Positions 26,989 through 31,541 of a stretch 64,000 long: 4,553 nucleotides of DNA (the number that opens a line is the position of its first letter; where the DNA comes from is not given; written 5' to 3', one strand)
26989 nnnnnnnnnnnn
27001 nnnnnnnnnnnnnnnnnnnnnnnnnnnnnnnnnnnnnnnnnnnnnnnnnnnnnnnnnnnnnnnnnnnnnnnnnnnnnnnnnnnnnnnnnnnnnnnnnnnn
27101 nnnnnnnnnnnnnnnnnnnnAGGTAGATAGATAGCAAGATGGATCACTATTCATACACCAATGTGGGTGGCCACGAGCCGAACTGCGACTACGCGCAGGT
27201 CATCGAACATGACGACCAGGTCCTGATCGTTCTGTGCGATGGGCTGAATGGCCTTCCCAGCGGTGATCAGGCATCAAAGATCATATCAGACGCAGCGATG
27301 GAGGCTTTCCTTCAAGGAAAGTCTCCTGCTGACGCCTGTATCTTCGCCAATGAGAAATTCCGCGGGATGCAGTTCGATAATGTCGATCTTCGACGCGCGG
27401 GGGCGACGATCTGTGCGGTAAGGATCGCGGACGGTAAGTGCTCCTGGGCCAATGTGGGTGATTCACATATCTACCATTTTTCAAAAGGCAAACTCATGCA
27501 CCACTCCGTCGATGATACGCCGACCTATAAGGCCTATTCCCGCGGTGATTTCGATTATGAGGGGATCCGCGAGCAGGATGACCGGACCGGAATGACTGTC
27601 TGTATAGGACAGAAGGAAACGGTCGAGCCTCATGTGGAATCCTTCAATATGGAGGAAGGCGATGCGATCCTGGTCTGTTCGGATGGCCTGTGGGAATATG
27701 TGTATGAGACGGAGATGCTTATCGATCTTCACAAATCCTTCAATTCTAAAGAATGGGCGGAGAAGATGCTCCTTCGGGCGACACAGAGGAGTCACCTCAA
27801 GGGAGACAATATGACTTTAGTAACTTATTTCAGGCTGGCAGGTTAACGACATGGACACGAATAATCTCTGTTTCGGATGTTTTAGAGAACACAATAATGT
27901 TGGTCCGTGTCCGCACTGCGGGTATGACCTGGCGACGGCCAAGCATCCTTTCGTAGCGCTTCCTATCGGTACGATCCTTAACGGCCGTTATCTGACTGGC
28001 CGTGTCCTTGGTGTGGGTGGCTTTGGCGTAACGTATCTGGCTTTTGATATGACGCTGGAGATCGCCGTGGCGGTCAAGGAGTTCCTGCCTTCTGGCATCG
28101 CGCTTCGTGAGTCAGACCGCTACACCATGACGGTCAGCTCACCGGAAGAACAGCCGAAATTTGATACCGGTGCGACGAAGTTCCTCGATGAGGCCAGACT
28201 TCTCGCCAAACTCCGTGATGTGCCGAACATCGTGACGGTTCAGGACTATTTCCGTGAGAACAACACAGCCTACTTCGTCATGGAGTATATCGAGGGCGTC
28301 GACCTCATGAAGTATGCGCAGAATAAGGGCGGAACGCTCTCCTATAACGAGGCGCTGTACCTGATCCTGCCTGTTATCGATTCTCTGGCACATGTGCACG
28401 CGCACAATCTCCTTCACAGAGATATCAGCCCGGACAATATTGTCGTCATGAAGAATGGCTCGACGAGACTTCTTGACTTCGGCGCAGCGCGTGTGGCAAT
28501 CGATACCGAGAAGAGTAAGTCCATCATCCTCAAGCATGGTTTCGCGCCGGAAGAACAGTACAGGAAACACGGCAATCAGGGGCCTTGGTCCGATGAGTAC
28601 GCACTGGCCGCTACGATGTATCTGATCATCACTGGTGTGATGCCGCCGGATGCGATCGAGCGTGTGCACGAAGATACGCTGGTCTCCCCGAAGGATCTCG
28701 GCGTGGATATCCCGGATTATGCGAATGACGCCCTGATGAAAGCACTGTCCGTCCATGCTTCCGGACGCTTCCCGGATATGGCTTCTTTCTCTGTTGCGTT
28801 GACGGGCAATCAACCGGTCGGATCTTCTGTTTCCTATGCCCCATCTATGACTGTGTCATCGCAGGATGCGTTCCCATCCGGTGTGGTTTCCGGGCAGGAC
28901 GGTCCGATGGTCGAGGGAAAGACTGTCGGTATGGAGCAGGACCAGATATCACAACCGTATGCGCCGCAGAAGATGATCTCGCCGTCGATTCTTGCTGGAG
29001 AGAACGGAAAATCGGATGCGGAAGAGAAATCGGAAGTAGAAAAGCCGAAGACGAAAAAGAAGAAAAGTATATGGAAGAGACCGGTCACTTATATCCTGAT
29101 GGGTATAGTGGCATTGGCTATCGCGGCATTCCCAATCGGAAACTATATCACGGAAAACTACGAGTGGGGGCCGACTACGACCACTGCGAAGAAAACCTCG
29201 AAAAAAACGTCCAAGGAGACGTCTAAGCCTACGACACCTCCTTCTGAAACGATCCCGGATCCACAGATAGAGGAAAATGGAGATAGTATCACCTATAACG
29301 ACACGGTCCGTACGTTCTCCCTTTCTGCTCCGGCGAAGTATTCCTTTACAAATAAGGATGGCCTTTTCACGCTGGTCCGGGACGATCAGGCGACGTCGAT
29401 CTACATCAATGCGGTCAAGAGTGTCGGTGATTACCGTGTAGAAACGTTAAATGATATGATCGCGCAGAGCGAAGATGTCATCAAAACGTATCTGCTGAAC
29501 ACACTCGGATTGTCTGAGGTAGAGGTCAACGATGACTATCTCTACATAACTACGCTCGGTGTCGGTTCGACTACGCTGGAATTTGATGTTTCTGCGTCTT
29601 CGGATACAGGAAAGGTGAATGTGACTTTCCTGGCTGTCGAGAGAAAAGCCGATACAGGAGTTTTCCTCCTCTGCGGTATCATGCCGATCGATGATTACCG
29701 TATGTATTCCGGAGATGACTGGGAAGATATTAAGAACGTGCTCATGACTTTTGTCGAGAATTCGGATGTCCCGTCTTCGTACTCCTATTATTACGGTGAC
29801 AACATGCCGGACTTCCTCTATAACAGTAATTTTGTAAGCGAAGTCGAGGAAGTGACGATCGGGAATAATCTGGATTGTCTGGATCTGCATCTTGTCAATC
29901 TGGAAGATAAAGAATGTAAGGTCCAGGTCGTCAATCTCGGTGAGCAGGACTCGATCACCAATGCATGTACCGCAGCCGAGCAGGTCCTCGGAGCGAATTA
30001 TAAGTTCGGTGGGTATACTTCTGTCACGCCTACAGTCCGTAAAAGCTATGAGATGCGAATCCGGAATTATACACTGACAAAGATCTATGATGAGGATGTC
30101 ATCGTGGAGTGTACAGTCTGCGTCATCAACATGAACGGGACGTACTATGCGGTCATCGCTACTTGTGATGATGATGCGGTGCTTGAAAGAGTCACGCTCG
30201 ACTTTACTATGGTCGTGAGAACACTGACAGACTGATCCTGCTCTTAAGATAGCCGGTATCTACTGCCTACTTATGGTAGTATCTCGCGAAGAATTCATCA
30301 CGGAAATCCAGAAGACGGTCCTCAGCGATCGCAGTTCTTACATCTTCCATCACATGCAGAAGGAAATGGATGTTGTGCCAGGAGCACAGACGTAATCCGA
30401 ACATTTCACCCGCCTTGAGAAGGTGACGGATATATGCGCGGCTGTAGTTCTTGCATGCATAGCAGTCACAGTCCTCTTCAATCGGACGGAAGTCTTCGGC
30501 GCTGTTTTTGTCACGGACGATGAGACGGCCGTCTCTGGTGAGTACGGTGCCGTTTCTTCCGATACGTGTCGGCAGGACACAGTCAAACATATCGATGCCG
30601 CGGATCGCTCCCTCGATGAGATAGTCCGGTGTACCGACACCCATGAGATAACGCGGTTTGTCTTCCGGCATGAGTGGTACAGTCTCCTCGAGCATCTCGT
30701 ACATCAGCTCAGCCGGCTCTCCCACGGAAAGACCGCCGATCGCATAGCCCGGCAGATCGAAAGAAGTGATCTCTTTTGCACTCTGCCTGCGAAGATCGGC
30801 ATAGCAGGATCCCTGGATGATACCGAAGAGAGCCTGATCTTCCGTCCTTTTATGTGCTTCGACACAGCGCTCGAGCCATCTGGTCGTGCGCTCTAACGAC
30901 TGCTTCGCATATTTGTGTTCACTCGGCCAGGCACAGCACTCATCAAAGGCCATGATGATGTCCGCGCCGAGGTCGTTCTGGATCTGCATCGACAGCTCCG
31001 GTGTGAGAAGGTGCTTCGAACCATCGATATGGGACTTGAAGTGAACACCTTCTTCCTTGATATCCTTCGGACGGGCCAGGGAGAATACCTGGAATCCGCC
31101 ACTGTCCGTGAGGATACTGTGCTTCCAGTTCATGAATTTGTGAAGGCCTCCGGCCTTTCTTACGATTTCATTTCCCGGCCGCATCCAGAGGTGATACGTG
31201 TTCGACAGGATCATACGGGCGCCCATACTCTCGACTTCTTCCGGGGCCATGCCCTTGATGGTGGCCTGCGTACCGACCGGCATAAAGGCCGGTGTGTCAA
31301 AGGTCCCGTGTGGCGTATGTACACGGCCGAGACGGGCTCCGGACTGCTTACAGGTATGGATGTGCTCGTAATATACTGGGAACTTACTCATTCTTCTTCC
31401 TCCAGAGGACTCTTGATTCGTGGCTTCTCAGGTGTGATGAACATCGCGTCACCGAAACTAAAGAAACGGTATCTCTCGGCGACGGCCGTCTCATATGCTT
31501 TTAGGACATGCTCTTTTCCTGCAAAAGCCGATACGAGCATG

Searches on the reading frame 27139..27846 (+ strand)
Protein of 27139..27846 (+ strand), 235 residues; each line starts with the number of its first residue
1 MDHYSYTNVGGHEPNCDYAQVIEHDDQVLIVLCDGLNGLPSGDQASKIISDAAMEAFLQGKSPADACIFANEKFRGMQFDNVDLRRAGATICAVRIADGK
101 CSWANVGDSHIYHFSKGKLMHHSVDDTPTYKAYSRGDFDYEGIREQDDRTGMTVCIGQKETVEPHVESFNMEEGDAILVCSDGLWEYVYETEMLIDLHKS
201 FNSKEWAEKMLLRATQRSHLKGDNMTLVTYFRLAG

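Call 3: search_protein_families(library=pfam, proteins=[window:27139-27846:+], max_evalue=0.01)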
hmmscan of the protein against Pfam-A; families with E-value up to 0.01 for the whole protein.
window:27139-27846:+ (235 aa): 3 families
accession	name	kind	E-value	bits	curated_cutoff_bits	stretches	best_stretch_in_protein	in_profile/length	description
PF13672.11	PP2C_2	-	2.7e-11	43.9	24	1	12-200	9-190/209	Protein phosphatase 2C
PF07228.17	SpoIIE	-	3.7e-07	30.7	25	1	142-214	93-172/192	Stage II sporulation protein E (SpoIIE)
PF00481.26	PP2C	-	4.2e-06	27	20.3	0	161-204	188-231/255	Protein phosphatase 2C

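Call 42: search_protein_families(library=ncbifam, proteins=[window:27139-27843:+], max_evalue=0.01)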
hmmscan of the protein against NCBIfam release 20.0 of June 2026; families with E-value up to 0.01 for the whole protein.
window:27139-27843:+ (235 aa): 3 families
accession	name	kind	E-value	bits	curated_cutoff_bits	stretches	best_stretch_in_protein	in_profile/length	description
NF033484.1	Stp1_PP2C_phos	equivalog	9.8e-32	110.3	230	1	13-228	9-229/232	Stp1/IreP family PP2C-type Ser/Thr phosphatase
NF011149.0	PRK14559.1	equivalog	2.3e-10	39.9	374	1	27-186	411-582/642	serine/threonine phosphatase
TIGR02865.1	spore_II_E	equivalog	0.00053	18.2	490.8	1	153-228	676-759/764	stage II sporulation protein E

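Call 51: search_protein_families(library=padloc, proteins=[window:27139-27843:+], max_evalue=0.001)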
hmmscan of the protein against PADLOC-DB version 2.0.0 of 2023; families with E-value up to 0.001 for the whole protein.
window:27139-27843:+ (235 aa): 1 family
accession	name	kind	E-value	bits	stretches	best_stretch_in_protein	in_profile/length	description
PDLC04518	PDC-M21C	-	4.9e-11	40.3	1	13-191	16-193/243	-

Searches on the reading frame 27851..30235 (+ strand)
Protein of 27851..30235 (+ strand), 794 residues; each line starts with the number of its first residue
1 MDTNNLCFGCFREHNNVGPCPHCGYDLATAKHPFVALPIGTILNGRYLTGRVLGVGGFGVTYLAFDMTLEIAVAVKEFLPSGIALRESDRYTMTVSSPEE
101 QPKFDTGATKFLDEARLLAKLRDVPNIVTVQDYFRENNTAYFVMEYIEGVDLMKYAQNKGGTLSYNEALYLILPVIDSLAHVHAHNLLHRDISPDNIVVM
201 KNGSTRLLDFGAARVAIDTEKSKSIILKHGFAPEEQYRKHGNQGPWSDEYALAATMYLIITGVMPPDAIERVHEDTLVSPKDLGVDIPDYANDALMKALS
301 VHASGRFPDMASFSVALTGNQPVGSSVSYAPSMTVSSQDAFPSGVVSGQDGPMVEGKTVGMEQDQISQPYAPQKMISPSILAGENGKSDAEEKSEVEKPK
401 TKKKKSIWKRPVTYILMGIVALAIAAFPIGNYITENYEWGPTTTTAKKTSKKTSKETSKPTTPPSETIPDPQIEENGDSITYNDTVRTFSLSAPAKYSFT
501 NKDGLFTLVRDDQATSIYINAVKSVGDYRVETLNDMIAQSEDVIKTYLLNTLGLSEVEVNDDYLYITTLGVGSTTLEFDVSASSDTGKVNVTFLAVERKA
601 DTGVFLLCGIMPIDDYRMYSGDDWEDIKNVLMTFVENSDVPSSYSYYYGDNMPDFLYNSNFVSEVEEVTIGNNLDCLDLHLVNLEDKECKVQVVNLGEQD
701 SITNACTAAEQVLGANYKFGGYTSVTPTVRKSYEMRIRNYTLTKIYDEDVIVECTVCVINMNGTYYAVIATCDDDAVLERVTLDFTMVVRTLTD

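Call 3: search_protein_families(library=pfam, proteins=[window:27851-30235:+], max_evalue=0.01)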
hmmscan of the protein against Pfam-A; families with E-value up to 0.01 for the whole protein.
window:27851-30235:+ (794 aa): 5 families
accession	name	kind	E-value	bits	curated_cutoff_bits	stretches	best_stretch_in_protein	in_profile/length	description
PF00069.31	Pkinase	-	1.5e-29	103.6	31.7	1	49-267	3-198/263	Protein kinase domain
PF07714.23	PK_Tyr_Ser-Thr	-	2.7e-18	66.7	23.1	1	108-269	45-208/258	Protein tyrosine and serine/threonine kinase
PF03109.22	ABC1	-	3e-06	27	22.9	1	137-215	140-216/244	ABC1 atypical kinase-like domain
PF01636.29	APH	-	0.00024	21.4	23.2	0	103-164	32-89/239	Phosphotransferase enzyme family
PF14531.12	Kinase-like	-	0.00054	19.7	25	1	156-240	135-216/289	Kinase-like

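Call 42: search_protein_families(library=ncbifam, proteins=[window:27851-30232:+], max_evalue=0.01)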
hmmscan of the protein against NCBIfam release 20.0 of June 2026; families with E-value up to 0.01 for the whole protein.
window:27851-30232:+ (794 aa): 19 families
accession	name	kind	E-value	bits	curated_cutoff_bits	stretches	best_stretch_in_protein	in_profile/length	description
NF033483.0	PknB_PASTA_kin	equivalog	4.8e-42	144.7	450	1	39-455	1-376/563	Stk1 family PASTA domain-containing Ser/Thr kinase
NF047741.1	antiphage_MADS6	equivalog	2.9e-34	118.6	460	2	107-318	238-458/612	methylation-associated defense system protein kinase MAD6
NF038150.1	lanthi_synth_IV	equivalog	2e-24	86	650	1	113-268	241-398/851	class IV lanthionine synthetase LanL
NF038151.1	lanthi_synth_III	equivalog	4.2e-20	71.8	575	1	110-278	269-441/833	class III lanthionine synthetase LanKC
NF052427.1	StpK7MSMEG_1200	equivalog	3.6e-18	65.4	900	1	45-267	7-210/601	serine/threonine protein kinase StpK7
TIGR03903.1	TOMM_kin_cyc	equivalog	1e-13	50.1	705.75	1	109-221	23-137/1267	TOMM system kinase/cyclase fusion protein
NF009651.0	PRK13184.1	equivalog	7.1e-13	47.4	839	1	46-225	3-171/932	serine/threonine-protein kinase PknD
NF033442.0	BREX_PglW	equivalog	1.5e-12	46.1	990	2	113-219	259-369/1391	BREX system serine/threonine kinase PglW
NF058632.1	SerThrKinPrkT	equivalog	1.8e-10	40.4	280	1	125-212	78-164/322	serine/threonine protein kinase PrkT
TIGR03724.2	arch_bud32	equivalog_domain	2.9e-08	33.4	125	1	112-221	41-139/193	KEOPS complex kinase/ATPase Bud32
NF011463.0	PRK14879.1-4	equivalog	5.6e-06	25.9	188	1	112-218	66-165/237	Kae1-associated kinase Bud32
NF040671.1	PLuB_AAA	exception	6.6e-06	23.8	999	1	123-337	63-259/1256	PLuB system helicase-like protein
NF053615.1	SerThrKinAfsKStmc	equivalog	7.8e-06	24.8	1300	1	158-349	104-302/809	protein serine/threonine kinase AfsK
NF007174.0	PRK09605.1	equivalog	3e-05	22.7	447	1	113-221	385-481/535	bifunctional N(6)-L-threonylcarbamoyladenine synthase/serine/threonine protein kinase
NF043056.1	T4SS_LegK1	equivalog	0.00011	20.9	550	1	136-253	150-277/516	Dot/Icm T4SS effector kinase LegK1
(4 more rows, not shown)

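Call 48: find_homologous_proteins(query=window:27851-30232:+, max_evalue=1e-20)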
Query window:27851-30232:+ (794 aa): 2302 proteins with E <= 1e-20 among 8000 candidates; the best 120 are listed.
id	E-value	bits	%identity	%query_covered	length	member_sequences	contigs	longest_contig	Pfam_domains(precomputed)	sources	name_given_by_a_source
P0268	0.0e+0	1791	99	100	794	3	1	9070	PF07714.24,PF00069.32,PF03109.23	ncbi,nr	ncbi:MAG: serine/threonine protein kinase [Clostridiales bacterium]|nr:serine/threonine protein kina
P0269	0.0e+0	1452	78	100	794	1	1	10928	PF07714.24,PF00069.32,PF03109.23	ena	-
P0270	0.0e+0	1401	76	100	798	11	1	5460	PF07714.24,PF00069.32,PF03109.23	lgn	-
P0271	0.0e+0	1267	70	100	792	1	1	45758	PF07714.24,PF00069.32,PF03109.23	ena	-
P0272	0.0e+0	1175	66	100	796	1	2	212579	PF07714.24,PF00069.32,PF03109.23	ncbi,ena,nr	ncbi:MAG: serine/threonine protein kinase [Clostridiales bacterium]|nr:serine/threonine protein kina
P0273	0.0e+0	1131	64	100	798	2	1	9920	PF07714.24,PF00069.32,PF03109.23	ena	-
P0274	0.0e+0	1119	63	100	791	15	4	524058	PF07714.24,PF00069.32,PF03109.23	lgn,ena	-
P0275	0.0e+0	1098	62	100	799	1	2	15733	PF07714.24,PF00069.32,PF03109.23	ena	-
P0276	0.0e+0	1096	62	100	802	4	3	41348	PF07714.24,PF00069.32,PF03109.23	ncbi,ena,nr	ncbi:MAG: serine/threonine protein kinase [Clostridiales bacterium]|nr:serine/threonine protein kina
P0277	0.0e+0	1088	62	100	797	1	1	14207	PF07714.24,PF00069.32,PF03109.23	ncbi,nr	ncbi:MAG: serine/threonine protein kinase [Clostridiales bacterium]|nr:serine/threonine protein kina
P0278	0.0e+0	1087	62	100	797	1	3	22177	PF07714.24,PF00069.32,PF03109.23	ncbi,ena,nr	ncbi:MAG: serine/threonine protein kinase [Clostridiales bacterium]|nr:serine/threonine protein kina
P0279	0.0e+0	1087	62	100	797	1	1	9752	PF07714.24,PF00069.32,PF03109.23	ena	-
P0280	0.0e+0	1087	62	100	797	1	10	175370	PF07714.24,PF00069.32,PF03109.23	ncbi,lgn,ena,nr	ncbi:MAG: serine/threonine protein kinase [Clostridiales bacterium]|nr:serine/threonine protein kina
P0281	0.0e+0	1082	62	100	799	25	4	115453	PF07714.24,PF00069.32,PF03109.23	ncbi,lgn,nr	ncbi:MAG: serine/threonine protein kinase [Clostridiales bacterium]|nr:serine/threonine protein kina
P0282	0.0e+0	1060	59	100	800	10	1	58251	PF07714.24,PF00069.32,PF03109.23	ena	-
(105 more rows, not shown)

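Call 51: search_protein_families(library=padloc, proteins=[window:27851-30232:+], max_evalue=0.001)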
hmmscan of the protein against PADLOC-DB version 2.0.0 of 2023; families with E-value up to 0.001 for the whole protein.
window:27851-30232:+ (794 aa): 33 families (the best 25 are shown)
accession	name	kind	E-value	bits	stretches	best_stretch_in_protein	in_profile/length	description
PDLC04060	PD-T4-6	-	2.4e-43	146.8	1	39-457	2-382/486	-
PDLC04042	PD-T4-6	-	6.8e-42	142.1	1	41-318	5-270/292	-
PDLC04138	mad6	-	9.8e-41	138.4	1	43-293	49-283/659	mads_6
PDLC04053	PD-T4-6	-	4.1e-38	129.6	1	44-317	8-268/311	-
PDLC04043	PD-T4-6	-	1.4e-34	118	1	43-598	13-448/452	-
PDLC04045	PD-T4-6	-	1.5e-34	117.5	1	41-318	29-296/350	-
PDLC04047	PD-T4-6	-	2.5e-34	116.9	1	40-317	5-269/327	-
PDLC04057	PD-T4-6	-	5.4e-33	112.6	1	39-318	2-268/443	-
PDLC04044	PD-T4-6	-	7.2e-33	112.2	1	37-281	24-253/372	-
PDLC04061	PD-T4-6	-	2e-32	111.4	1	40-477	11-427/510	-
PDLC04054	PD-T4-6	-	7.8e-32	109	1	39-269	5-216/347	-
PDLC01088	C3a189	-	1.2e-29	101.5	1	51-320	3-261/840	kinase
PDLC04048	PD-T4-6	-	1.5e-28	98.2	1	38-267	3-213/354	-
PDLC04051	PD-T4-6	-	1.4e-27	94.8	1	42-282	29-257/476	-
PDLC04050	PD-T4-6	-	6.3e-26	89.3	1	45-265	63-265/480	-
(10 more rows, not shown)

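Call 59: predict_structure(alignment_id=A4)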
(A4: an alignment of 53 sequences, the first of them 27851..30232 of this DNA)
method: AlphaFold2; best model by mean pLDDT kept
length: 794 residues; sequences in the alignment: 53
mean_pLDDT: 72.5   pTM: 0.49
mean pLDDT of the five models: 72.5, 68.7, 68.6, 65.9, 65.8
residues with pLDDT >= 90: 234; 70-90: 320; 50-70: 59; < 50: 181
segments of 3 or more residues with pLDDT < 50: 211-245, 321-466
pLDDT, mean of each block of 10 residues (from residue 1): 78 84 79 76 89 70 85 81 75 82 77 71 71 84 74 81 90 84 62 70 72 32 30 34 58 86 71 73 90 89 77 85 32 27 25 24 26 27 33 33 30 35 33 35 24 31 53 91 92 94 93 93 91 93 94 93 87 92 92 95 95 86 92 93 90 92 91 89 84 93 92 86 76 87 85 91 93 87 92 87
secondary structure, 60 per line:
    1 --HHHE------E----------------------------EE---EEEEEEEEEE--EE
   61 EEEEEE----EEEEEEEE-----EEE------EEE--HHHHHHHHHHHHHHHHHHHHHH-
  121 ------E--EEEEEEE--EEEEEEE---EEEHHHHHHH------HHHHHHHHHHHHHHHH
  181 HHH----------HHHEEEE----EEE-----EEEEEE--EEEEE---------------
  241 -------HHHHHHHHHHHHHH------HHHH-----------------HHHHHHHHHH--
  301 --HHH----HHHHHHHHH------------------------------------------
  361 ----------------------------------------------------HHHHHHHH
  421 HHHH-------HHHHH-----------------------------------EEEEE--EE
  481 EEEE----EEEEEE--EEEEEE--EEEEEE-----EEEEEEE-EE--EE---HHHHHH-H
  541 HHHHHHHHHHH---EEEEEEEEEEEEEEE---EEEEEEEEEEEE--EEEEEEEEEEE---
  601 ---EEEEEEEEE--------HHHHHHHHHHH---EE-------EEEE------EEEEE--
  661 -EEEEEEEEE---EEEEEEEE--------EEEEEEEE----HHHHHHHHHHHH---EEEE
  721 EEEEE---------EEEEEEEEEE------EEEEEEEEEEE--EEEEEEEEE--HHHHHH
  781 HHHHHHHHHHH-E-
elements in order (helices of 4 or more, strands of 3 or more residues): E47-56 E59-66 E71-78 E84-86 E93-95 H98-119 E130-136 E139-145 E149-151 H152-158 H165-183 E197-200 E205-207 E213-218 E221-225 H248-261 H268-271 H289-298 H310-318 H413-424 H432-436 E472-476 E479-484 E489-494 E497-502 E505-510 E516-522 H533-538 H540-551 E555-569 E573-584 E587-597 E604-612 H621-631 E644-647 E654-658 E662-670 E674-681 E690-697 H702-713 E717-725 E735-744 E751-761 E764-772 H775-791
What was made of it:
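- Closest known: Mycobacterial FhaB/FipA. Different: The kinase ectodomain is not PASTA (calls 3, 59).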

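Call 61: fold_search(model_id=the predicted structure, library=viral)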
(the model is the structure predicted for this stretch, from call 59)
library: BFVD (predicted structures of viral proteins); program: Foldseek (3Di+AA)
matches with E <= 10: 888; with E <= 0.001: 208
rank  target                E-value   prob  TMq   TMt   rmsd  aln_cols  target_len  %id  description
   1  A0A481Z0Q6            8.6e-12  1.00  0.26  0.40  24.4       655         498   12  Serine/threonine protein kinase [Mimivirus LCMiAC01]
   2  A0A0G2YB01            2.8e-11  1.00  0.27  0.45  19.9       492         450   17  Serine threonine-protein kinase [Acanthamoeba polyphaga mimivirus Kroon]
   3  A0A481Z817            5.2e-11  1.00  0.25  0.50  24.2       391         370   21  Putative serine/threonine protein kinase [Pithovirus LCPAC202]
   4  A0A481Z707            6.6e-11  1.00  0.25  0.63   8.5       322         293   23  Putative serine/threonine protein kinase [Pithovirus LCPAC302]
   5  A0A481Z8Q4            7.3e-11  1.00  0.25  0.38  23.6       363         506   21  Putative serine/threonine protein kinase [Pithovirus LCPAC304]
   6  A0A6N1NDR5            9.3e-11  1.00  0.26  0.33  28.0       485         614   18  Putative serine threonine-protein kinase [Tupanvirus deep ocean]
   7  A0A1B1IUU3            9.8e-11  1.00  0.26  0.34   6.5       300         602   22  (no name in the UniProt tables at hand)
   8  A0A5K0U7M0            1.3e-10  1.00  0.24  0.29  33.1       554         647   18  Serine/threonine protein kinase [Yasminevirus sp. GU-2018]
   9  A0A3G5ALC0            7.9e-10  1.00  0.26  0.45  22.9       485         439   16  Protein kinase domain-containing protein [Sylvanvirus sp.]
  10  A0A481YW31            8.3e-10  1.00  0.25  0.65   6.6       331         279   17  Putative serine/threonine protein kinase [Marseillevirus LCMAC201]
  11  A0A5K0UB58            8.3e-10  1.00  0.25  0.29  30.5       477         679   15  Serine/threonine protein kinase [Yasminevirus sp. GU-2018]
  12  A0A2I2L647            9.6e-10  1.00  0.25  0.39   7.2       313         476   18  Cyclin-dependent kinase [Orpheovirus IHUMI-LCC2]
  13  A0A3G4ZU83            9.6e-10  1.00  0.23  0.58   9.2       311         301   17  Serine/threonine protein kinase [Barrevirus sp.]
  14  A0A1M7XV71            1.4e-09  1.00  0.25  0.43   4.5       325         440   20  CAMK family protein kinase [Cedratvirus A11]
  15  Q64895                1.4e-09  1.00  0.26  0.22  26.6       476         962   16  Tyrosine-protein kinase transforming protein erbB [Avian erythroblastosis virus]
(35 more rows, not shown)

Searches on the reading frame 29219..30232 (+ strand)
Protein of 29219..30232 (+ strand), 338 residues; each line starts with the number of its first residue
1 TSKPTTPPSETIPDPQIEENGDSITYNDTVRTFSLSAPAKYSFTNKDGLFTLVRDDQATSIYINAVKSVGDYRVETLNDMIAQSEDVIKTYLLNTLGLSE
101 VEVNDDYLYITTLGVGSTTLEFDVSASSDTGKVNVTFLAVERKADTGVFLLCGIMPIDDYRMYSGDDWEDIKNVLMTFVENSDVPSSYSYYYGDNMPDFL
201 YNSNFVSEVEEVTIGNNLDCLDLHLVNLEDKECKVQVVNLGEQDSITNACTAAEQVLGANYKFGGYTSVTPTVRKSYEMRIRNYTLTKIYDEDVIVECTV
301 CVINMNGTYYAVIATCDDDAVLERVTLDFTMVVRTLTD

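Call 43: find_homologous_proteins(query=window:29219-30232:+, max_evalue=0.001)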
Query seq(338 aa) (338 aa): 1 proteins with E <= 0.001 among 1643 candidates.
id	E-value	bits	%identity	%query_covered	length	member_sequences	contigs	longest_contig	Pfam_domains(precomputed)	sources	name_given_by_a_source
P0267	1.1e-86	309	46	99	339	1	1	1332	-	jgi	jgi:hypothetical protein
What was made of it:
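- Tried and rejected: The word-indexed homology search with the ectodomain alone returned one hit (call 43).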

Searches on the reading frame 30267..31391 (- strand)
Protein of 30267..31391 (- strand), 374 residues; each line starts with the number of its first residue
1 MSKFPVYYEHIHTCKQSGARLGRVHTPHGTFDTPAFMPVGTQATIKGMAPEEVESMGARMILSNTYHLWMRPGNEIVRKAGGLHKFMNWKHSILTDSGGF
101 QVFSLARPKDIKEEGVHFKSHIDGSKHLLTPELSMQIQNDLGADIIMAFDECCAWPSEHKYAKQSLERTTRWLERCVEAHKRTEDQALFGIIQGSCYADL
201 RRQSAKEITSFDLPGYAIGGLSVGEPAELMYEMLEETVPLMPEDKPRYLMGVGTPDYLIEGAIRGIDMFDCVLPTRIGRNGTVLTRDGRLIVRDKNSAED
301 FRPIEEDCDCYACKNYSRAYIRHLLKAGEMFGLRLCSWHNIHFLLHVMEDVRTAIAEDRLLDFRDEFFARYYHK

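Call 5: search_protein_families(library=pfam, proteins=[window:30267-31391:-], max_evalue=0.01)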
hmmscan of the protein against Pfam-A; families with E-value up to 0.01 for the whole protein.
window:30267-31391:- (374 aa): 1 family
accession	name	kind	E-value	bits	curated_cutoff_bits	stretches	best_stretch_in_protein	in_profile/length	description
PF01702.25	TGT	-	7.4e-170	565.2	26.3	1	18-372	2-356/357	Queuine tRNA-ribosyltransferase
